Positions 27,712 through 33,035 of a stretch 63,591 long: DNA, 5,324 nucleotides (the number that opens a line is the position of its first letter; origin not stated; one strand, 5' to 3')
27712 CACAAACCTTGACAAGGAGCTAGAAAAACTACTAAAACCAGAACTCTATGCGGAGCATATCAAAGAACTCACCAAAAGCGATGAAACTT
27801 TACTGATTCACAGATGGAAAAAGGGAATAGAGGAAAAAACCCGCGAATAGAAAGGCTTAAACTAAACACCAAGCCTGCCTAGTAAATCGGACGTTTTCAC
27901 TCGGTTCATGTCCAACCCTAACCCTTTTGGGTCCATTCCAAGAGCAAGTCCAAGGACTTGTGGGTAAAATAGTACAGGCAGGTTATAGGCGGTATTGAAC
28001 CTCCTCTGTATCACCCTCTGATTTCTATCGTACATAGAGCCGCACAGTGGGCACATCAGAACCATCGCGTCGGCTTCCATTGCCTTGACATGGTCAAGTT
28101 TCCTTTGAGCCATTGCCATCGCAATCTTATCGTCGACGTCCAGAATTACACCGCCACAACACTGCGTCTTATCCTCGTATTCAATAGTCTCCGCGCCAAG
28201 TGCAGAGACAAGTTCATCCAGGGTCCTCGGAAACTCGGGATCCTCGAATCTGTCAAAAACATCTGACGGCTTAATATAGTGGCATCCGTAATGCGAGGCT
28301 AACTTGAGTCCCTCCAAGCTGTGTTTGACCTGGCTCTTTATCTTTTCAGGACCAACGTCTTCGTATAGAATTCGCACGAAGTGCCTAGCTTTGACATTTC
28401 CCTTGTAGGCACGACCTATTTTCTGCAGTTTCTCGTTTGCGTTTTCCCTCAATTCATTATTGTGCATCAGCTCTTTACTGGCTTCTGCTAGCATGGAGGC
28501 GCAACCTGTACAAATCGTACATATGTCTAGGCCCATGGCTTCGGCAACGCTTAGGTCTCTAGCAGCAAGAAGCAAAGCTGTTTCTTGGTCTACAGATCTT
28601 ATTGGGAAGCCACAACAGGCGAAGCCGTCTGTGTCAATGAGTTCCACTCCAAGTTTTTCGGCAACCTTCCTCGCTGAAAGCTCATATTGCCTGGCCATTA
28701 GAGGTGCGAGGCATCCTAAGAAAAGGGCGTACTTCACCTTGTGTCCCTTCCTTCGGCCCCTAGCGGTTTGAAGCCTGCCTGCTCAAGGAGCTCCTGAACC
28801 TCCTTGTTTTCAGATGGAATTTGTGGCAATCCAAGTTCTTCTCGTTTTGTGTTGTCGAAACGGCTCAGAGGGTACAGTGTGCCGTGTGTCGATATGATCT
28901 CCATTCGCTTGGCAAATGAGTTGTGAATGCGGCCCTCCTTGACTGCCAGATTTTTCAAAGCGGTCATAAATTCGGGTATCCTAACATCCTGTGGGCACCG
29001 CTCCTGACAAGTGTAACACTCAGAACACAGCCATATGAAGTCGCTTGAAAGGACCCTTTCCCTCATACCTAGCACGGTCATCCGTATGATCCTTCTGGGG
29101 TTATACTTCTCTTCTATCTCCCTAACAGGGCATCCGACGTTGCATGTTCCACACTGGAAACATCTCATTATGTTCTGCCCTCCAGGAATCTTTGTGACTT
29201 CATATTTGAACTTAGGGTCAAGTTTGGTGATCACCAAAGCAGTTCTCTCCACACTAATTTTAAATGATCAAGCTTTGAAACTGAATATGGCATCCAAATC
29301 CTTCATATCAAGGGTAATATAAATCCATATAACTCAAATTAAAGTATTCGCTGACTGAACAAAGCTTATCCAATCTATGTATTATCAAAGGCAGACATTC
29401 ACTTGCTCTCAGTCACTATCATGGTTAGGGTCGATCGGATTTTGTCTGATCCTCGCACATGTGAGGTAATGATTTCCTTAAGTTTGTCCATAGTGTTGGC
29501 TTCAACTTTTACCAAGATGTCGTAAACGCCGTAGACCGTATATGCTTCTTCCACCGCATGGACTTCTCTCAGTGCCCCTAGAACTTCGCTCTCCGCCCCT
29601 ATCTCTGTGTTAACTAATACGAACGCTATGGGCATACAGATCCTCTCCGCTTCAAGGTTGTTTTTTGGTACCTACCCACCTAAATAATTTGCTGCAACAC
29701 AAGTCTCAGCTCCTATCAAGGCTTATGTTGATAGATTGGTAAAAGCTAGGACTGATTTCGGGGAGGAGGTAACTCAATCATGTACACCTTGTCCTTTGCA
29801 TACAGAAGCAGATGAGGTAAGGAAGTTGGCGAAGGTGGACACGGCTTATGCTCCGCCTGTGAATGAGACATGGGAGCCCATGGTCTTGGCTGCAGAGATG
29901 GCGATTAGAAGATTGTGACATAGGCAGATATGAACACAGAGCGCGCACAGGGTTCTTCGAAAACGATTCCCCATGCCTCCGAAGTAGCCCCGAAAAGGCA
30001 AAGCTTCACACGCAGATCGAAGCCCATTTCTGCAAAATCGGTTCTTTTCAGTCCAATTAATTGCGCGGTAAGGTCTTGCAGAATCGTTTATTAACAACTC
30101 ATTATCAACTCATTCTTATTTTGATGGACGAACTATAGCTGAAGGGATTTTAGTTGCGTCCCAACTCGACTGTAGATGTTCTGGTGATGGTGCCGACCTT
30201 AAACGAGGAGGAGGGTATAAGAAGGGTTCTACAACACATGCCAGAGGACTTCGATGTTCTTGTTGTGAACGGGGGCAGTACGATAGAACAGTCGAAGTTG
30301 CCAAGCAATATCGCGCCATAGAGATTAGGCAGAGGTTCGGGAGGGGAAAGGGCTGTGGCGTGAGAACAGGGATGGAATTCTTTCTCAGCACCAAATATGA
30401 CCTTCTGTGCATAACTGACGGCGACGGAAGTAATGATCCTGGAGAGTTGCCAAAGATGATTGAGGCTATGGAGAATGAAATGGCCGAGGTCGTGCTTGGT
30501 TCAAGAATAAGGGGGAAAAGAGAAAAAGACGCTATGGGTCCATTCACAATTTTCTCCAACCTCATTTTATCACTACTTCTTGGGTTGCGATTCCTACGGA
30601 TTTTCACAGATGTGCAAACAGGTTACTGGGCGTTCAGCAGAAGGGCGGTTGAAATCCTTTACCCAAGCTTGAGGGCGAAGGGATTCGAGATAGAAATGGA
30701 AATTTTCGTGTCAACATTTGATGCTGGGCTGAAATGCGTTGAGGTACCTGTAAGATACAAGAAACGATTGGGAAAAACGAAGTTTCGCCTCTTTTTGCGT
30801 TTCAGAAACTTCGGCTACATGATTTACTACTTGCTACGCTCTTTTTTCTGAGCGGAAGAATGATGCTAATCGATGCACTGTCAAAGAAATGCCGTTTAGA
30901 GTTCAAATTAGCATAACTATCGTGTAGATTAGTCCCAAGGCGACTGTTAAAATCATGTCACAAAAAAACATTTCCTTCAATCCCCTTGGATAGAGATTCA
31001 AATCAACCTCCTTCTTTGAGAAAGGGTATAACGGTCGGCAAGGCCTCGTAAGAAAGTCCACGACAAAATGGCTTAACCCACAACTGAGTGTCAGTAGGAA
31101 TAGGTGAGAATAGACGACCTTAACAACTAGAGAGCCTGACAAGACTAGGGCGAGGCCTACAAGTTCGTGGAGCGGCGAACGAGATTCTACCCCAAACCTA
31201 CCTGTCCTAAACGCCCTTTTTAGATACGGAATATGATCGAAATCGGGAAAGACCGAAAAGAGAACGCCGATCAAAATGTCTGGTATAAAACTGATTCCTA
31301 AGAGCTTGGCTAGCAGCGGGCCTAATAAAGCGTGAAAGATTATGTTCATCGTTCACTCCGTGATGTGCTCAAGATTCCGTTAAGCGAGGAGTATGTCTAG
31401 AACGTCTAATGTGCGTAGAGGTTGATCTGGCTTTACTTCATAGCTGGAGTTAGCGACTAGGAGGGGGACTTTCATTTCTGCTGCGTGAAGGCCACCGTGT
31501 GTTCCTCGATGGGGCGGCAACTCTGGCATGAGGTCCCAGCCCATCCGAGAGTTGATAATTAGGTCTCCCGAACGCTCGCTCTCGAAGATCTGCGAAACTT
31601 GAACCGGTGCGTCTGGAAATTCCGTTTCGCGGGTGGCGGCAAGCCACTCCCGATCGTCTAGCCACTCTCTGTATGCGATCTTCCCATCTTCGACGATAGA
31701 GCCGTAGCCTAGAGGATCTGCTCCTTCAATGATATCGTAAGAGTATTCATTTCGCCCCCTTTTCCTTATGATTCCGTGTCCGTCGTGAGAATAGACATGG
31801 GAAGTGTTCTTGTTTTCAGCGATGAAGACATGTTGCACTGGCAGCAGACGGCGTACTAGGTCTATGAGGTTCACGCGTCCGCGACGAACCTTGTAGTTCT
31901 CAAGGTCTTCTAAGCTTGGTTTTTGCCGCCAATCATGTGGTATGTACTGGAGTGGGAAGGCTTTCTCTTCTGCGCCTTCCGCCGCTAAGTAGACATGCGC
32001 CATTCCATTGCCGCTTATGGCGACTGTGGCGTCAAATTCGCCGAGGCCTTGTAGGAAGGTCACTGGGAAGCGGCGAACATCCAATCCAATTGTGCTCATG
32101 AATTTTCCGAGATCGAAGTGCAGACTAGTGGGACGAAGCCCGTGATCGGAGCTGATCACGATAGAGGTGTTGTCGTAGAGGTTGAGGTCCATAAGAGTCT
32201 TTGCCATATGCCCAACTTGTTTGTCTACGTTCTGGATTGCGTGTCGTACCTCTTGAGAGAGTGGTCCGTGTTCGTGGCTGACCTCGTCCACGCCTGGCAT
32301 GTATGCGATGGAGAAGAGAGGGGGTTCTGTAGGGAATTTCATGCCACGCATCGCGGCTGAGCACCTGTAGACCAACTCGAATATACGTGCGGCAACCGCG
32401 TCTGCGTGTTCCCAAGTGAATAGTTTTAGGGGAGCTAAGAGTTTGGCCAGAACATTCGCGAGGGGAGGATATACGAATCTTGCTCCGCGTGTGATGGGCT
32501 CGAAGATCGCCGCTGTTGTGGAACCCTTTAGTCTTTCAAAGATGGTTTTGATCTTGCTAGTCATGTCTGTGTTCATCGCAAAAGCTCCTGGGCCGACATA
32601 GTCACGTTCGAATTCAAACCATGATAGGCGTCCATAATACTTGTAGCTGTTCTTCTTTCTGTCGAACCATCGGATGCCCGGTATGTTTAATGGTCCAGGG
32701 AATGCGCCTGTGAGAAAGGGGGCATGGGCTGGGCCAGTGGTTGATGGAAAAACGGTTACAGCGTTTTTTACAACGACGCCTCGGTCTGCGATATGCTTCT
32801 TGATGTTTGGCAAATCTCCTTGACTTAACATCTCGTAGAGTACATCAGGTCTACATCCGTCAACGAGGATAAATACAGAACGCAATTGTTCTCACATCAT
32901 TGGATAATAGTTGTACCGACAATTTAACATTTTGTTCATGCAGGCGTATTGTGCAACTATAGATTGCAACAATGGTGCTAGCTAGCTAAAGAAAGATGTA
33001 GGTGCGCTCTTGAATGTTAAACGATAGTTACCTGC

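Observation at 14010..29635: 15-kb Hdr/Flx-type redox supercluster without hydrogenase or methanogenesis genes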

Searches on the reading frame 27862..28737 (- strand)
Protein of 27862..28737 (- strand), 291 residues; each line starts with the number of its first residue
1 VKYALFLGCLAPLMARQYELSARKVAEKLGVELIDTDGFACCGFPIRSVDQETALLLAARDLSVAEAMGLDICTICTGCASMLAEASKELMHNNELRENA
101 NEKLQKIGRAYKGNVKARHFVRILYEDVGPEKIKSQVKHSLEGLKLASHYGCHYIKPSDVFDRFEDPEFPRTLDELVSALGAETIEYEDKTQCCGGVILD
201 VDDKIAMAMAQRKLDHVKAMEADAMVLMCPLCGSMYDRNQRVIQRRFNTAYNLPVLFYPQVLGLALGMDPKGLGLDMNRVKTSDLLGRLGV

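Call 4: search_protein_families(library=pfam, proteins=[window:27862-28737:-])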
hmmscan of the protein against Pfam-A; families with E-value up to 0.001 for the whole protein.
window:27862-28737:- (291 aa): 1 family
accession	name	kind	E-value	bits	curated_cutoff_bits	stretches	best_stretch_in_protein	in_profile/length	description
PF02754.22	CCG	-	3.6e-29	101.1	20.6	2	147-235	2-83/85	Cysteine-rich domain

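Call 9: search_protein_families(library=ncbifam, proteins=[window:27862-28737:-], max_evalue=0.00001)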
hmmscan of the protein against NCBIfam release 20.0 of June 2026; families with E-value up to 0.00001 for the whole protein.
window:27862-28737:- (291 aa): 6 families
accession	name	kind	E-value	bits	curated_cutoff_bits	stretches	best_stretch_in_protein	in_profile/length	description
TIGR03288.1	CoB_CoM_SS_B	equivalog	5.7e-88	294.9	345.15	1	2-288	1-289/290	CoB--CoM heterodisulfide reductase subunit B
NF042965.1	MFR_anch_SdhE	equivalog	6e-48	163.8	500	1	2-282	2-278/282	8-methylmenaquinol:fumarate reductase membrane anchor subunit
NF041780.1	hetero_SS_HdrB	equivalog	2.3e-39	135.5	450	1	5-282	8-298/304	ferredoxin:CoB-CoM heterodisulfide reductase subunit HdrB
NF045670.1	quin_L_LdhH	equivalog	4.3e-18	65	800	1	2-232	468-681/706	L-lactate dehydrogenase (quinone) large subunit LdhH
NF004898.0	PRK06259.1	equivalog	1.7e-17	63.2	385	1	2-233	263-460/488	fumarate reductase (CoM/CoB) subunit TfrB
NF008369.0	PRK11168.1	equivalog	8.6e-06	24.9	278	0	4-232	170-376/401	anaerobic glycerol-3-phosphate dehydrogenase subunit C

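Call 52: search_solved_structures(query=window:27862-28737:-, max_evalue=0.00001)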
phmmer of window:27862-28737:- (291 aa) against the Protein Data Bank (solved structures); distinct sequences matched with E-value up to 0.00001: 5.
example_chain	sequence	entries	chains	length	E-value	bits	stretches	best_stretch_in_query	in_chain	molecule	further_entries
5odc_B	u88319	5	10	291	1.1e-75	258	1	1-287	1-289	Heterodisulfide reductase, subunit B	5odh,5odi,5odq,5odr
9sfi_C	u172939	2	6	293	3.5e-75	256.4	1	1-290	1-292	H(2)/formate:CoB-CoM heterodisulfide,ferredoxin reductase subunit B2 | Heterodisulfide reductase subunit B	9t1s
7bkb_B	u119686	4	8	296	1e-65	225.4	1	2-285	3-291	CoB--CoM heterodisulfide reductase subunit B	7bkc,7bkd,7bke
8rvu_b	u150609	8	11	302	1.9e-63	217.9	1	1-288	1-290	H(2):CoB-CoM heterodisulfide,ferredoxin reductase subunit B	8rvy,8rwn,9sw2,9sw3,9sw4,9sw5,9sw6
8rvv_B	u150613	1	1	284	7e-63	216.1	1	1-280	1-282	H(2):CoB-CoM heterodisulfide,ferredoxin reductase subunit B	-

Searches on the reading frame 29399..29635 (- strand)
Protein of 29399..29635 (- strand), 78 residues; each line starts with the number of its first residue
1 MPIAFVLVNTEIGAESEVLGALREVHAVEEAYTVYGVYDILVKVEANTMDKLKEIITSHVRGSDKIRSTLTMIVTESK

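Call 4: search_protein_families(library=pfam, proteins=[window:29399-29635:-])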
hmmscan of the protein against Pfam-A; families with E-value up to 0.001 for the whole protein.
window:29399-29635:- (78 aa): 1 family
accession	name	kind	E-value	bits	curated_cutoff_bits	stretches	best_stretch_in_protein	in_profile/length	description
PF01037.27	AsnC_trans_reg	-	2.1e-12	47.2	25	1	6-76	1-72/73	Lrp/AsnC ligand binding domain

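Call 9: search_protein_families(library=ncbifam, proteins=[window:29399-29635:-], max_evalue=0.00001)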
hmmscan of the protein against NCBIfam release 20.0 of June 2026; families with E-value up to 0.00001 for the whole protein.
window:29399-29635:- (78 aa): 2 families
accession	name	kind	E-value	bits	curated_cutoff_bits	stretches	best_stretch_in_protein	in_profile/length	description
NF008384.0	PRK11179.1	equivalog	4.3e-09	36.4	227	1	17-74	85-142/153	transcriptional regulator AsnC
NF040947.1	trans_reg_LysM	equivalog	6.7e-07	29.2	180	1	4-75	62-133/136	HTH-type transcriptional regulator LysM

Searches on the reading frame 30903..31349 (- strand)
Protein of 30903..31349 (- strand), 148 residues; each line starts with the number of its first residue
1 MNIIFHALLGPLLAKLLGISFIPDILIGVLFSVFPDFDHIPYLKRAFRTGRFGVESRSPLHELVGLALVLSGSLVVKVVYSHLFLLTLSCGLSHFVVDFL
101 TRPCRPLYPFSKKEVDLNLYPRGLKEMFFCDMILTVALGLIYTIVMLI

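Call 4: search_protein_families(library=pfam, proteins=[window:30903-31349:-])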
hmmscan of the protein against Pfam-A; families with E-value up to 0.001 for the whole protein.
window:30903-31349:- (148 aa): 1 family
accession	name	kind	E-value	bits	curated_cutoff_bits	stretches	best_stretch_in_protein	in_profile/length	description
PF04307.19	YdjM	-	4.4e-10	39.8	29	1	1-136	1-145/176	YdjM inner membrane protein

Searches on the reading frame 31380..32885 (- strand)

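Call 4: search_protein_families(library=pfam, proteins=[window:31380-32885:-])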
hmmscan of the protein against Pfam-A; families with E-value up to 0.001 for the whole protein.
window:31380-32885:- (501 aa): 2 families
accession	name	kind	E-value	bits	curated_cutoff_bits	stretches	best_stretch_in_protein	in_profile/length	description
PF01663.27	Phosphodiest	-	1.2e-34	120.9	23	1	4-267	2-240/342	Type I phosphodiesterase / nucleotide pyrophosphatase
PF00884.28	Sulfatase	-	5.9e-05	23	25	1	215-261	208-256/301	Sulfatase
